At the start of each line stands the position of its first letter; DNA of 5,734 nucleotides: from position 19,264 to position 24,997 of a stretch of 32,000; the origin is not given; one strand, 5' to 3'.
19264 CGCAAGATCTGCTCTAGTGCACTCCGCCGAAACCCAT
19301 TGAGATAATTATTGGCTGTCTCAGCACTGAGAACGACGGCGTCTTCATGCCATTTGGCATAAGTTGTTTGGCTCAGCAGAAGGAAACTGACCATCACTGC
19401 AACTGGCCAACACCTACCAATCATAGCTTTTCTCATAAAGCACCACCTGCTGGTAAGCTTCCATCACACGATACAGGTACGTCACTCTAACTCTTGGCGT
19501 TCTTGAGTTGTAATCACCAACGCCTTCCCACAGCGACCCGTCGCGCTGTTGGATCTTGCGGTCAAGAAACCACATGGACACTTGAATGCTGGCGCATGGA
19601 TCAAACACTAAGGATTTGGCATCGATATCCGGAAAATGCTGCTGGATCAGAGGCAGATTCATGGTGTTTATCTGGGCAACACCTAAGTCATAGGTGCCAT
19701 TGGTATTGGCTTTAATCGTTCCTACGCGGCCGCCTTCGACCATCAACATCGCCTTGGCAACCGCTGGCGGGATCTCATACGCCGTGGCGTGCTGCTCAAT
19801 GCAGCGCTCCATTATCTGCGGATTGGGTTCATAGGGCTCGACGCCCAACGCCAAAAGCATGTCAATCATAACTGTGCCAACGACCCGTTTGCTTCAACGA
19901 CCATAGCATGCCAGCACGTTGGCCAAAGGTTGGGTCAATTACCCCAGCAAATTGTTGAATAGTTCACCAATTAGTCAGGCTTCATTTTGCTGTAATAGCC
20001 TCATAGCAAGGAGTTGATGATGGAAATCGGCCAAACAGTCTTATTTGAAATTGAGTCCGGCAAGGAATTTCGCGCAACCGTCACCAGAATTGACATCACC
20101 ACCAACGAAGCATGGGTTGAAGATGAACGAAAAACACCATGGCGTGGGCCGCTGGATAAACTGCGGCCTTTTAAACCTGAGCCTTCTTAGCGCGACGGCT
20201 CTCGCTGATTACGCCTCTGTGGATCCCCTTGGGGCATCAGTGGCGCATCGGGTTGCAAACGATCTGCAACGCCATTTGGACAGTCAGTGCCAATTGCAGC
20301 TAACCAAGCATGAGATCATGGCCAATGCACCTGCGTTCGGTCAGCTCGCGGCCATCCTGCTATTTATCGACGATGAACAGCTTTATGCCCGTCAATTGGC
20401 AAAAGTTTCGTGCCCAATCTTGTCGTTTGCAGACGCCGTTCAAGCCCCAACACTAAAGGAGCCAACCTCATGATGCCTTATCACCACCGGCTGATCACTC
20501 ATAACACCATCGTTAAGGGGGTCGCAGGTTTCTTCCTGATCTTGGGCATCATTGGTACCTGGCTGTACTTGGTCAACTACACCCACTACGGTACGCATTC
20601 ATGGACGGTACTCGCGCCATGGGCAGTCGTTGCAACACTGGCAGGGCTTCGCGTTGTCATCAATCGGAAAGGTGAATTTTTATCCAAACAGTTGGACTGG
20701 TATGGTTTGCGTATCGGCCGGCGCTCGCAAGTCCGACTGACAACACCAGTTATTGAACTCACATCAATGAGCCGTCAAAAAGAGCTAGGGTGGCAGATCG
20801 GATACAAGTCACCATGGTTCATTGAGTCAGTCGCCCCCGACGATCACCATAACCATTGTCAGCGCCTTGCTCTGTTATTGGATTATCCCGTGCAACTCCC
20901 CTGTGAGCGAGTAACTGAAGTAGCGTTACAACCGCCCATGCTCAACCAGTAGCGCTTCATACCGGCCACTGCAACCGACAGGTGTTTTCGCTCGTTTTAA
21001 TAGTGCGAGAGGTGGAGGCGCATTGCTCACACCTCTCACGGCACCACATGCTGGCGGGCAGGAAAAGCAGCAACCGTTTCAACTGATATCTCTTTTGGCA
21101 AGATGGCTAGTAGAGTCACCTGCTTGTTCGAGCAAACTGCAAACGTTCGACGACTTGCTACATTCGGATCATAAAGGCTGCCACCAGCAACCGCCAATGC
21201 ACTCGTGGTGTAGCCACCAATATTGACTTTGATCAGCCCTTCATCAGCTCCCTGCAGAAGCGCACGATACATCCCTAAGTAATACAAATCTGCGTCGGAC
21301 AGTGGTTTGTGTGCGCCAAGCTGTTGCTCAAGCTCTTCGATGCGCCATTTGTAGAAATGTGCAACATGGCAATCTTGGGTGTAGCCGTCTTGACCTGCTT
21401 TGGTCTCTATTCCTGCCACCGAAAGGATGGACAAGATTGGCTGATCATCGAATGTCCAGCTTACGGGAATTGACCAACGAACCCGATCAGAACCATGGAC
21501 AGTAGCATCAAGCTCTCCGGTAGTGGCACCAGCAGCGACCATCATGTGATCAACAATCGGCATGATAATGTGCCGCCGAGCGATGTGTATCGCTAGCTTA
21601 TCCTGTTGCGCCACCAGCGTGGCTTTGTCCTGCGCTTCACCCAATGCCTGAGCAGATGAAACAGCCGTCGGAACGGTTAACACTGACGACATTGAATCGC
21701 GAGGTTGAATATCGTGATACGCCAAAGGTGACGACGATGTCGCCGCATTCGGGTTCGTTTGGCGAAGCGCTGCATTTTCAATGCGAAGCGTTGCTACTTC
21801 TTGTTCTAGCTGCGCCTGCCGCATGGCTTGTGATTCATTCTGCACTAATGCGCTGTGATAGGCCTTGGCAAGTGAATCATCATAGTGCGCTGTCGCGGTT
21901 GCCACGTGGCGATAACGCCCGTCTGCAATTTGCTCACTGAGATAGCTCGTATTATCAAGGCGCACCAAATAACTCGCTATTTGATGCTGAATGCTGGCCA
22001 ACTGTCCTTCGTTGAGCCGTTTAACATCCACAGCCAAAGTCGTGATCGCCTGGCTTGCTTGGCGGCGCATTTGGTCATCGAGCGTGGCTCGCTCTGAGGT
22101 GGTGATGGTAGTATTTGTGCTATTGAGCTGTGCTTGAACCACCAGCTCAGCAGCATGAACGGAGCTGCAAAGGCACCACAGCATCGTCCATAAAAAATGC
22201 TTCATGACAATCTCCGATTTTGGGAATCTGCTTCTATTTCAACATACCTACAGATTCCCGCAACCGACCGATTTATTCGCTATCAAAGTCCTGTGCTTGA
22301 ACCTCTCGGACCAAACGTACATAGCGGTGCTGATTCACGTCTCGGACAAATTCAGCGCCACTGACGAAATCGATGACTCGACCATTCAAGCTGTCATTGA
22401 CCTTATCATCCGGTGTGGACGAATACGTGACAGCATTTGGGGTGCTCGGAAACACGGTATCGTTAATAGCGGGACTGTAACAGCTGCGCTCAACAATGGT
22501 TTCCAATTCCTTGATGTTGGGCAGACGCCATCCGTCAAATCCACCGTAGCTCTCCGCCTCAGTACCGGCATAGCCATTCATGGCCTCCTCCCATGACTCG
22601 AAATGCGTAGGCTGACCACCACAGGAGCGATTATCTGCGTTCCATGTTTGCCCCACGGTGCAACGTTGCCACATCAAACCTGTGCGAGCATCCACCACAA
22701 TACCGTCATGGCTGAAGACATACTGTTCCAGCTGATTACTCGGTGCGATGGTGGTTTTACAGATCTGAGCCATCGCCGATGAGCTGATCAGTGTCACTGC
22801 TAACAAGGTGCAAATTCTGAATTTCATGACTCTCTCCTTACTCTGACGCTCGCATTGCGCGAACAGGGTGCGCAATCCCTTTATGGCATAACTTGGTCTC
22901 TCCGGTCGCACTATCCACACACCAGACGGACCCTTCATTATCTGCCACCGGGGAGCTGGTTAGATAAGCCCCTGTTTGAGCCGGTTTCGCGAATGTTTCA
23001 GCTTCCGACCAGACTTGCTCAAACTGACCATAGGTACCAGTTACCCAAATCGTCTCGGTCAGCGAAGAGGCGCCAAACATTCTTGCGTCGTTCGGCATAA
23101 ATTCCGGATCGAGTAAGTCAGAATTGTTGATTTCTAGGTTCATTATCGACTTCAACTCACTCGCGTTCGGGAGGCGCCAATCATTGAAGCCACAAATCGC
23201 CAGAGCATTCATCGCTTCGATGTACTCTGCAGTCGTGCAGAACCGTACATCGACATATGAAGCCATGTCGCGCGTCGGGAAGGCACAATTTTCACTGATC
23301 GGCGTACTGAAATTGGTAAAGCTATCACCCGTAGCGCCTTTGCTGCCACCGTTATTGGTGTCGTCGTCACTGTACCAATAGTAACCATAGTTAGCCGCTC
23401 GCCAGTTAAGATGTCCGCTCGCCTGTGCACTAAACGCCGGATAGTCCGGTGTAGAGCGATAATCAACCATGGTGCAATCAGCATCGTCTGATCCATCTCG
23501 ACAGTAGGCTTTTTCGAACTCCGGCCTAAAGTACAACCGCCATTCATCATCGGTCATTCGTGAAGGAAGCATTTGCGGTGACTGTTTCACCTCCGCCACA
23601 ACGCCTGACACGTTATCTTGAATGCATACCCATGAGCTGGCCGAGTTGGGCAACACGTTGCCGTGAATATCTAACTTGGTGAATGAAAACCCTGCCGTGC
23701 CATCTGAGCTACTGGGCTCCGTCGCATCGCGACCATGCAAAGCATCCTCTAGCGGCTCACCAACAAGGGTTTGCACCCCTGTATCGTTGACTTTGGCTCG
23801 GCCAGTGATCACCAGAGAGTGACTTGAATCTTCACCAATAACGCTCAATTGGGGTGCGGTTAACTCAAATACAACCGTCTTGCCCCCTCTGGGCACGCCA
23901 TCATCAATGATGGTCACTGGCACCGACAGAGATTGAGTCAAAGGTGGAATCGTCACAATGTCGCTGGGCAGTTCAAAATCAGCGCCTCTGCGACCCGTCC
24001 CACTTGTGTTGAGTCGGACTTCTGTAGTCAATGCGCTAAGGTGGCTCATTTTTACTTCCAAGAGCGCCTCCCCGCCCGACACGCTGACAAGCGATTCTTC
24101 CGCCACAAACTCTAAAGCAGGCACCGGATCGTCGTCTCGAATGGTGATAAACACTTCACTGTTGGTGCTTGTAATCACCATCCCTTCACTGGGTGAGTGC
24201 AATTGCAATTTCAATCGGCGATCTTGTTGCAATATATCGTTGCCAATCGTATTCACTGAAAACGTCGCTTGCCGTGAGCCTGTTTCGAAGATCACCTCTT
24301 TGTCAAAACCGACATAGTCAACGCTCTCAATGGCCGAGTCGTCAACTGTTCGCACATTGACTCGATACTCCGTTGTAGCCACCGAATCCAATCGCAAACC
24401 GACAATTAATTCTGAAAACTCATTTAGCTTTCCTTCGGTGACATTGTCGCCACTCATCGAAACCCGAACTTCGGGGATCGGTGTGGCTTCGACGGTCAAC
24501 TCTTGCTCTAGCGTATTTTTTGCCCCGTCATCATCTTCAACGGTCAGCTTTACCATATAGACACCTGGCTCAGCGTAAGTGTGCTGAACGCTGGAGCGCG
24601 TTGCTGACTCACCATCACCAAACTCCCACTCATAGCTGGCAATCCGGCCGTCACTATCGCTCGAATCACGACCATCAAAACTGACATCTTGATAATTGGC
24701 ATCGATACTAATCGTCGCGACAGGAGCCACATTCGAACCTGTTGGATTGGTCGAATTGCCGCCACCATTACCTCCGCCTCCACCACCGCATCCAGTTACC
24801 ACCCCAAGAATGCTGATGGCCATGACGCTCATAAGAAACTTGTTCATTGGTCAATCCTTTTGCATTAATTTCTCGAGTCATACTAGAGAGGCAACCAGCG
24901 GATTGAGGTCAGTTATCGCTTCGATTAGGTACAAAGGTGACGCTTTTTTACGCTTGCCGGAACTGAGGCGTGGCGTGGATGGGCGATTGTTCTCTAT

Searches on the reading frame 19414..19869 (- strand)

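Call 7: search_protein_families(library=pfam, proteins=[window:19414-19869:-], max_evalue=0.01)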
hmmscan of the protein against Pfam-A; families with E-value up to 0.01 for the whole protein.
window:19414-19869:- (151 aa): 1 family
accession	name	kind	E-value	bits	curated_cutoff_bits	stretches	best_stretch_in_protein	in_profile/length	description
PF01464.25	SLT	-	1.2e-08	35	21.3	1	23-127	2-101/117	Transglycosylase SLT domain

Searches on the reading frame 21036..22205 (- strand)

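Call 7: search_protein_families(library=pfam, proteins=[window:21036-22205:-], max_evalue=0.01)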
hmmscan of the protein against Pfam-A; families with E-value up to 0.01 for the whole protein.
window:21036-22205:- (389 aa): 0 families

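Call 40: search_protein_families(library=ncbifam, proteins=[window:21036-22205:-], max_evalue=0.01)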
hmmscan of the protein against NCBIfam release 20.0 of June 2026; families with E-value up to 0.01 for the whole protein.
window:21036-22205:- (389 aa): 0 families

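Call 87: search_protein_families(library=phrogs, proteins=[window:21036-22205:-], max_evalue=0.01)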
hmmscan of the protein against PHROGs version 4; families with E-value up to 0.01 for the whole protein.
window:21036-22205:- (389 aa): 1 family
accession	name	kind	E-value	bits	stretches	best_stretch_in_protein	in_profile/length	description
phrog_7805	-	unknown function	0.0081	16.9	1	105-162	154-214/218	-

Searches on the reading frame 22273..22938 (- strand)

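Call 8: search_protein_families(library=pfam, proteins=[window:22273-22938:-], max_evalue=0.01)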
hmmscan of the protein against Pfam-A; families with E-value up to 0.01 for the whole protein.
window:22273-22938:- (221 aa): 1 family
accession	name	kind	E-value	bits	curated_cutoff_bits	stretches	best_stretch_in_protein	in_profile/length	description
PF07603.17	Lcl_C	-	2.6e-29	102.3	34.9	1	79-211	1-117/117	Lcl C-terminal domain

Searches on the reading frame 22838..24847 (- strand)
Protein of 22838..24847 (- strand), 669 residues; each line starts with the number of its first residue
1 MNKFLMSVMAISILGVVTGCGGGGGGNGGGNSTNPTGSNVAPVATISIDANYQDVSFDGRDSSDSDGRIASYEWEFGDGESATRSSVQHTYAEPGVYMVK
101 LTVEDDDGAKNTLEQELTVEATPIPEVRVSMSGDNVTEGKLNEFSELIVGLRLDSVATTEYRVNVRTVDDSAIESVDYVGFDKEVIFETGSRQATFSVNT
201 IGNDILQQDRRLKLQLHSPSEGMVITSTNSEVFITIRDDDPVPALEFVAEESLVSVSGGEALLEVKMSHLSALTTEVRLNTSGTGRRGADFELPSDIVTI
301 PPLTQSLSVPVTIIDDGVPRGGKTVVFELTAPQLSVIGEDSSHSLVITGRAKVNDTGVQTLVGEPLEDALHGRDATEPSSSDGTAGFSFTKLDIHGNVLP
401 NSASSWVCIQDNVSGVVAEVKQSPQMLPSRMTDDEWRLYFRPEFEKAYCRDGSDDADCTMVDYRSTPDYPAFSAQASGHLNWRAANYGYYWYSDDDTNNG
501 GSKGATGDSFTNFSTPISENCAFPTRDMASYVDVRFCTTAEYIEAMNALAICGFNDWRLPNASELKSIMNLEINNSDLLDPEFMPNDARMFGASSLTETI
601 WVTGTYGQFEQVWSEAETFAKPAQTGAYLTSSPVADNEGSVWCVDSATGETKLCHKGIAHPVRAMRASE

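Call 7: search_protein_families(library=pfam, proteins=[window:22838-24847:-], max_evalue=0.01)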
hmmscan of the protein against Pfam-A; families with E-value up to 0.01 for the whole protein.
window:22838-24847:- (669 aa): 6 families
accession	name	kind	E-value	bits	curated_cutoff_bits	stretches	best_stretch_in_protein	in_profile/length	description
PF18911.6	PKD_4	-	1.5e-24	86.3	27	1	39-119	1-83/85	PKD domain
PF03160.20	Calx-beta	-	8.1e-17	61.8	27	2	150-240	27-119/119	Calx-beta domain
PF00801.26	PKD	-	4.1e-14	52.8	23.5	1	53-111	15-73/80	PKD domain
PF07603.17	Lcl_C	-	4.1e-13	50.1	34.9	1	537-666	25-117/117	Lcl C-terminal domain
PF22352.2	K319L-like_PKD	-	2.8e-08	34.1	27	1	52-119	11-84/84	K319L-like, PKD domain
PF07495.19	Y_Y_Y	-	0.0035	17.6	26.6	0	79-119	26-62/65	Y_Y_Y domain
